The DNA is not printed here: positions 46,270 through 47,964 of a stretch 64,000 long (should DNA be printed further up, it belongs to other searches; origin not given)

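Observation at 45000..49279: Five-gene, fully exported envelope operon resembling a split PSCyt/DUF1549-type plus DUF1501-type pair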

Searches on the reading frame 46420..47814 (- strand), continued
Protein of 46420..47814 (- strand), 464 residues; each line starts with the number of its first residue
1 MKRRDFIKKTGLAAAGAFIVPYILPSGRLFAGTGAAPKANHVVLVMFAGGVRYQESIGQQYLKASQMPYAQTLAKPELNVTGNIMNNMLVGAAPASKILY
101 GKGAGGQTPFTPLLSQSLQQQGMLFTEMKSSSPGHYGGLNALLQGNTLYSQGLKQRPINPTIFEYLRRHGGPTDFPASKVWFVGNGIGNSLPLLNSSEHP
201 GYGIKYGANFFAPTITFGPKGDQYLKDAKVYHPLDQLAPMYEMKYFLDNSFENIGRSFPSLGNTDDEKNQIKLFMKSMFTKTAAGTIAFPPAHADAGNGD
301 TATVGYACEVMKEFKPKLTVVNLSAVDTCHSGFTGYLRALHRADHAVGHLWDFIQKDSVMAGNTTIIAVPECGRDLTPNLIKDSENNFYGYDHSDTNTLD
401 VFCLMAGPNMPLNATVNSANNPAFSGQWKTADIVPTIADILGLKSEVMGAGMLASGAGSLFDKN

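Call 34: search_protein_families(library=pfam, alignment_id=A3, max_evalue=0.01)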
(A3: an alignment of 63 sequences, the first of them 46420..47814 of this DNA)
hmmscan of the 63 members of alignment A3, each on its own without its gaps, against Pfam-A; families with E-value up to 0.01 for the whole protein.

A. member 1, window:46420-47814:- (464 aa): 1 family
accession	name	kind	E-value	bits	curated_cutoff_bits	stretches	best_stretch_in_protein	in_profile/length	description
PF01663.27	Phosphodiest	-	0.0039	17.3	23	1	313-369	155-216/342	Type I phosphodiesterase / nucleotide pyrophosphatase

B. families by the number of members that match (of 63 scanned): 12 families
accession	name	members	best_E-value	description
PF01663.27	Phosphodiest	25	7.1e-15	Type I phosphodiesterase / nucleotide pyrophosphatase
PF00884.28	Sulfatase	21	2.3e-11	Sulfatase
PF01676.23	Metalloenzyme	15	1.6e-11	Metalloenzyme superfamily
PF07394.17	DUF1501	8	1.1e-06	Protein of unknown function (DUF1501)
PF10518.14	TAT_signal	4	2.7e-05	TAT (twin-arginine translocation) pathway signal sequence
PF13088.12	BNR_2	2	9.7e-11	BNR repeat-like domain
PF13860.13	FlgD_ig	2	8.6e-07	FlgD Ig-like domain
PF18962.6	Por_Secre_tail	2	9.5e-07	Secretion system C-terminal sorting domain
PF02012.26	BNR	1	2.3e-05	BNR/Asp-box repeat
PF14522.11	Cytochrome_C7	1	0.0012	Cytochrome c7 and related cytochrome c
PF14537.11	Cytochrom_c3_2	1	0.0015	Cytochrome c3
PF08475.15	Baculo_VP91_N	1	0.0059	Viral capsid protein 91 N-terminal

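Call 37: find_encoding_contigs(protein=P0274, flank=8000, max_places=4)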
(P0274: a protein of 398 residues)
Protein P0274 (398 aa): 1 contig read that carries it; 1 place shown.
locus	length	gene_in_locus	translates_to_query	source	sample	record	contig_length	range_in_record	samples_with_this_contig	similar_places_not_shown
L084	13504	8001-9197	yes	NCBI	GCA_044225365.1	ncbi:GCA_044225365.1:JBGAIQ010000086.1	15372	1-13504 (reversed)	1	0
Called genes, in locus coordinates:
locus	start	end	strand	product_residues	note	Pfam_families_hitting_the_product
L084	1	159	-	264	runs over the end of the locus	-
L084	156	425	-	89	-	PF02604:PhdYeFM_antitox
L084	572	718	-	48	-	-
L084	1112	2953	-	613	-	PF01839:FG-GAP (faint), PF13517:FG-GAP_3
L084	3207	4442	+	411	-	PF02771:Acyl-CoA_dh_N, PF02770:Acyl-CoA_dh_M, PF00441:Acyl-CoA_dh_1, PF08028:Acyl-CoA_dh_2, PF22924:ACOX_C_alpha1 (weak)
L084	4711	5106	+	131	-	PF02537:CRCB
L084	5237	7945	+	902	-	PF18911:PKD_4, PF22352:K319L-like_PKD (weak), PF08811:DUF1800 (faint)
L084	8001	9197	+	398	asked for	PF07394:DUF1501 (weak)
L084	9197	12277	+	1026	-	PF14522:Cytochrome_C7 (faint), PF08309:LVIVD (faint)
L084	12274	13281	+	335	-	PF13833:EF-hand_8 (faint), PF10591:SPARC_Ca_bdg (faint), PF00036:EF-hand_1 (faint), PF13202:EF-hand_5 (faint), PF13405:EF-hand_6 (faint), PF13499:EF-hand_7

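Call 45: find_encoding_contigs(protein=P0289, flank=7000, max_places=2)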
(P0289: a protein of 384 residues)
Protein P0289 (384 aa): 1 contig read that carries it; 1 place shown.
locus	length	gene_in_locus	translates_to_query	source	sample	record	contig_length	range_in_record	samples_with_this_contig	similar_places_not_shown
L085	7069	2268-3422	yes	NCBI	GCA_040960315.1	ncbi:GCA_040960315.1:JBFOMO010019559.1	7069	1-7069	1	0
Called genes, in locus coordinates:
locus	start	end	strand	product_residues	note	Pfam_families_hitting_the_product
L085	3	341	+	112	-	?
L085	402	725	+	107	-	PF00076:RRM_1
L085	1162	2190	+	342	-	PF07587:PSD1 (faint)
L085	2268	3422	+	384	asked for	PF07394:DUF1501 (faint), PF01663:Phosphodiest (weak)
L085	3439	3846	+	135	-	PF00903:Glyoxalase, PF12681:Glyoxalase_2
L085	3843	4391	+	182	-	PF01625:PMSR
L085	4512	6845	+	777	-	PF13624:SurA_N_3 (weak), PF04205:FMN_bind, PF12801:Fer4_5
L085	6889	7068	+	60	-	?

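Call 46: find_encoding_contigs(protein=P0297, flank=7000, max_places=2)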
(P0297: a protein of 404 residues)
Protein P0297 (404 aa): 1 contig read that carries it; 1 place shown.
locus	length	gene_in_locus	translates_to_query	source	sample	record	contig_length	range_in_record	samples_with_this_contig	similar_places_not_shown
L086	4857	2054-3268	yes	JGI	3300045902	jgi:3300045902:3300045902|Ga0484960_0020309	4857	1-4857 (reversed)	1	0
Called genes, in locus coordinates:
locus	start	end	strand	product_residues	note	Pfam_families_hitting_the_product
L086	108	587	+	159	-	-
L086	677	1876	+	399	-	PF01663:Phosphodiest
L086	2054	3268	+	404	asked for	PF07394:DUF1501 (faint)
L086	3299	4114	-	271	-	PF06971:Put_DNA-bind_N, PF01408:GFO_IDH_MocA (faint), PF02629:CoA_binding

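Call 47: find_encoding_contigs(protein=P0265, flank=7000, max_places=2)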
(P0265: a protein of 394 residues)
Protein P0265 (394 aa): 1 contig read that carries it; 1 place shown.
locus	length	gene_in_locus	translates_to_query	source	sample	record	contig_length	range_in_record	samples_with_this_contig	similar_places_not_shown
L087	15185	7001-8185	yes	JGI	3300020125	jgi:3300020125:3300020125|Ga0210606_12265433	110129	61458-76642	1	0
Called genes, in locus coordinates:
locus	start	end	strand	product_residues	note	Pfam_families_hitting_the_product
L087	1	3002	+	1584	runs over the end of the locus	PF13195:DUF4011, PF13086:AAA_11, PF13245:AAA_19 (faint), PF13604:AAA_30 (faint), PF13086:AAA_11 (weak), PF13087:AAA_12, PF18741:MTES_1575, PF11784:DUF3320 (weak)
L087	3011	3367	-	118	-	PF04945:YHS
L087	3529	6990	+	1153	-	PF18911:PKD_4 (weak), PF22352:K319L-like_PKD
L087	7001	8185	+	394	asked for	-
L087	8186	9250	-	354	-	PF13243:SQHop_cyclase_C (faint)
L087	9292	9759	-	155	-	-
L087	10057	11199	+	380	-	PF01053:Cys_Met_Meta_PP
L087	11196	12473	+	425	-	PF03447:NAD_binding_3, PF00742:Homoserine_dh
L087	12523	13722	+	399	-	PF02899:Phage_int_SAM_1 (weak), PF00589:Phage_integrase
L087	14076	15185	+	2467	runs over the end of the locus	PF13415:Beta-prop_FBX42 (faint), PF01344:Kelch_1 (faint), PF13418:Beta-prop_TYW4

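Call 53: search_protein_families(library=pfam, proteins=[L084:5237-7942:+, L087:3529-6987:+, L085:1162-2187:+, L084:9197-12274:+], max_evalue=1)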
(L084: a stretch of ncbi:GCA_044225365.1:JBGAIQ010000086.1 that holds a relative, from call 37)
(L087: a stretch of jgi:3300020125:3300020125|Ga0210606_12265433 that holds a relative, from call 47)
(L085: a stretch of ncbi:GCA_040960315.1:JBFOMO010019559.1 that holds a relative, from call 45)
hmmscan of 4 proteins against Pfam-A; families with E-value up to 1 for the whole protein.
L084:5237-7942:+ (902 aa): 8 families
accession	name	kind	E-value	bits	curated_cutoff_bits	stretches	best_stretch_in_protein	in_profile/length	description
PF18911.6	PKD_4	-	2.7e-09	37.4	27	1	146-236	1-84/85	PKD domain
PF22352.2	K319L-like_PKD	-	3.3e-06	27.5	27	1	154-237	2-84/84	K319L-like, PKD domain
PF08811.16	DUF1800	-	9e-06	25.5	26.1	1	710-901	217-419/419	Protein of unknown function (DUF1800)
PF13946.11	DUF4214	-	0.0001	22.7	23.2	1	846-900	15-69/72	Domain of unknown function (DUF4214)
PF07583.16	PSCyt2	-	0.00016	22.1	29.8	1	779-817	12-50/209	Protein of unknown function (DUF1549)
PF07587.16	PSD1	-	0.0077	16.1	28.5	0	849-876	214-241/244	Protein of unknown function (DUF1553)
PF02010.21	REJ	-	0.032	13.3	25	1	143-234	80-195/452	REJ domain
PF00801.26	PKD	-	0.14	12.6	23.5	0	157-234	9-78/80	PKD domain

L087:3529-6987:+ (1153 aa): 5 families
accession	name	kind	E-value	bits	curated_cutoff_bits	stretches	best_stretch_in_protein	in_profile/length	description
PF22352.2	K319L-like_PKD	-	6.5e-08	32.9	27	1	365-447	2-82/84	K319L-like, PKD domain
PF18911.6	PKD_4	-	4.5e-07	30.3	27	1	359-447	3-83/85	PKD domain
PF13946.11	DUF4214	-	0.00017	22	23.2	0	1037-1056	19-38/72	Domain of unknown function (DUF4214)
PF07583.16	PSCyt2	-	0.0088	16.4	29.8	0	775-808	11-44/209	Protein of unknown function (DUF1549)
PF00801.26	PKD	-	0.027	14.9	23.5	1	372-445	13-78/80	PKD domain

L085:1162-2187:+ (342 aa): 3 families
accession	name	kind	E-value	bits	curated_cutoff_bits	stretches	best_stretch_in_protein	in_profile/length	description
PF07587.16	PSD1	-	4.3e-06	26.8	28.5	1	278-317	208-241/244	Protein of unknown function (DUF1553)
PF07583.16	PSCyt2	-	2.8e-05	24.6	29.8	1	5-49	24-72/209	Protein of unknown function (DUF1549)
PF00427.26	PBS_linker_poly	-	0.00036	21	28.7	1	75-133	28-90/126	Phycobilisome Linker polypeptide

L084:9197-12274:+ (1026 aa): 5 families
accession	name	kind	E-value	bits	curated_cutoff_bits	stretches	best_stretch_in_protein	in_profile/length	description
PF08309.17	LVIVD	-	4.5e-10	39.2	20.2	1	710-738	3-31/42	LVIVD repeat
PF14537.11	Cytochrom_c3_2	-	2.7e-05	25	25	1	342-390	2-43/79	Cytochrome c3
PF14522.11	Cytochrome_C7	-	3.3e-05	24.1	24.8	1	37-64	39-66/67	Cytochrome c7 and related cytochrome c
PF02085.21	Cytochrom_CIII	-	0.036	14.8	22.9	0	342-384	37-86/101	Class III cytochrome C family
PF22113.1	Mtrc-MtrF_II-IV_dom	-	0.038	14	30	0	348-459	8-92/176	Outer membrane cytochrome MtrC/MtrF-like, domains II/IV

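Call 60: find_homologous_proteins(query=P0274, max_evalue=0.001)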
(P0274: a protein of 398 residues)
Query P0274 (398 aa): 755 proteins with E <= 0.001 among 8000 candidates; the best 120 are listed.
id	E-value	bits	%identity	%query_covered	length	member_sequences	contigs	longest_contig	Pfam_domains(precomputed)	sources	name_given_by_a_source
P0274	6.2e-260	879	100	100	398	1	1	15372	PF07394.18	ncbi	-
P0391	8.4e-191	652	76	98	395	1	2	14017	PF07394.18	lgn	-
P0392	3.6e-190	650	77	95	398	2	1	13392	PF07394.18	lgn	-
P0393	1.0e-187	642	75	98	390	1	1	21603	PF07394.18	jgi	jgi:uncharacterized protein (DUF1501 family)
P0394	3.9e-186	637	77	95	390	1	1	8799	PF07394.18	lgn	-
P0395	3.5e-184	630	77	87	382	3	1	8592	-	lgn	-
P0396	1.9e-168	578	69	96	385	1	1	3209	PF07394.18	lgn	-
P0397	4.7e-167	574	71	95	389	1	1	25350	-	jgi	jgi:hypothetical protein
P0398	6.1e-167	573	71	95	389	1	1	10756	-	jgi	jgi:hypothetical protein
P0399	1.2e-156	539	64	95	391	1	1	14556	PF07394.18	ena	-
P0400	3.3e-154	532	63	96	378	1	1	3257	-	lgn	-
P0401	2.6e-153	529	66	87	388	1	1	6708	PF07394.18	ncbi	ncbi:MAG: twin-arginine translocation signal domain-containing protein [Planctomycetota bacterium JB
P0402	4.3e-153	528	67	89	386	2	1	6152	PF07394.18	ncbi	-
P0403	4.6e-153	528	62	95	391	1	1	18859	PF07394.18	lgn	-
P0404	6.9e-153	527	62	95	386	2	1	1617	PF07394.18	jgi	-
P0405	3.2e-152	525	62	95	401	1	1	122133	PF07394.18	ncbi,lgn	-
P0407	6.9e-148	511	61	95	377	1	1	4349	PF07394.18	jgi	jgi:hypothetical protein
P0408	9.2e-148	510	61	95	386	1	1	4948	PF07394.18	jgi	-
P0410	2.0e-146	506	64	89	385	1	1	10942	PF07394.18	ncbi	-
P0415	1.0e-141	490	59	95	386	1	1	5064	PF07394.18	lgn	-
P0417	1.1e-132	461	54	96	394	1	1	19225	PF07394.18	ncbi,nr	ncbi:MAG: hypothetical protein HYZ53_28125 [Planctomycetes bacterium]|nr:hypothetical protein [Planc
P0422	1.2e-130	454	55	87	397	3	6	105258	PF07394.18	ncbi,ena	-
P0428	2.9e-129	449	56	88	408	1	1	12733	PF07394.18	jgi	jgi:hypothetical protein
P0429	4.0e-129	449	58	89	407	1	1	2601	PF07394.18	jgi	jgi:hypothetical protein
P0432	2.5e-128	446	57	88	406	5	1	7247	PF07394.18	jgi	-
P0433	4.1e-128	446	52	96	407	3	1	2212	PF07394.18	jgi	jgi:hypothetical protein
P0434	4.3e-128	446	57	90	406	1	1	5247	PF07394.18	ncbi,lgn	-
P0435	8.3e-128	445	56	96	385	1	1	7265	PF07394.18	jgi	jgi:hypothetical protein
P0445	5.3e-127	442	53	93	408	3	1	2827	PF07394.18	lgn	-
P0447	6.2e-127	442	55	95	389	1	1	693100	PF07394.18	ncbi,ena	-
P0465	8.1e-126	438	52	95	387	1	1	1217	PF07394.18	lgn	-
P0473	3.3e-125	436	55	87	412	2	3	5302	PF07394.18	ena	-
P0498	1.1e-123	431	52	96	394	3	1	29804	PF07394.18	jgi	jgi:hypothetical protein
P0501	1.4e-123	431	51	97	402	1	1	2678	PF07394.18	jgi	jgi:hypothetical protein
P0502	1.5e-123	431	57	86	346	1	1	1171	PF07394.18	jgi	jgi:hypothetical protein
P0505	1.8e-123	430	54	89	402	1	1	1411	PF07394.18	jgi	jgi:hypothetical protein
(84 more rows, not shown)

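Call 63: search_protein_families(library=pfam, alignment_id=A6, max_evalue=0.01)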
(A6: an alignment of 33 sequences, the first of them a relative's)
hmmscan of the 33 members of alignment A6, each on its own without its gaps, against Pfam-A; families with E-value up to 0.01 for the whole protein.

A. member 1, P0274 (398 aa): 2 families
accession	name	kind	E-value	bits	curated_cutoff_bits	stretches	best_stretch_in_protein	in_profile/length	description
PF07394.17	DUF1501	-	1.1e-06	28.6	27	1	67-342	41-317/390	Protein of unknown function (DUF1501)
PF01663.27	Phosphodiest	-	0.001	19.2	23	1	128-327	95-221/342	Type I phosphodiesterase / nucleotide pyrophosphatase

B. families by the number of members that match (of 33 scanned): 7 families
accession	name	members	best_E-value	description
PF07394.17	DUF1501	33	3.1e-10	Protein of unknown function (DUF1501)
PF10518.14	TAT_signal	20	3e-06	TAT (twin-arginine translocation) pathway signal sequence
PF00884.28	Sulfatase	15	5.9e-08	Sulfatase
PF01663.27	Phosphodiest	9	0.00058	Type I phosphodiesterase / nucleotide pyrophosphatase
PF10399.14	UCR_Fe-S_N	3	8.5e-05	Ubiquitinol-cytochrome C reductase Fe-S subunit TAT signal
PF01676.23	Metalloenzyme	1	0.00058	Metalloenzyme superfamily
PF13770.11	DUF4169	1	0.0083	Domain of unknown function (DUF4169)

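Call 68: search_protein_families(library=pfam, proteins=[L011:10733-14212:+, L038:13262-14293:+], max_evalue=0.001)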
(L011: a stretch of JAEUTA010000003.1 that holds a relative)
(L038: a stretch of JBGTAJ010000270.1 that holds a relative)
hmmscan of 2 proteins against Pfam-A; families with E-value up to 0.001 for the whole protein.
L011:10733-14212:+ (1160 aa): 2 families
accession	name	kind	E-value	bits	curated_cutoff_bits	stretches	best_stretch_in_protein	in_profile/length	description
PF13585.12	CHU_C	-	1.7e-14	54.1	27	1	1074-1157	2-85/86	CHU_C Type IX secretion signal domain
PF00431.26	CUB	-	5.5e-07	30.3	21.4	1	53-137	21-109/110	CUB domain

L038:13262-14293:+ (344 aa): 1 family
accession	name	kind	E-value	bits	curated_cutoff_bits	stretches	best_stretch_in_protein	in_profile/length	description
PF11751.14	PorP_SprF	-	3.2e-37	129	22.3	1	25-315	4-262/273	Type IX secretion system membrane protein PorP/SprF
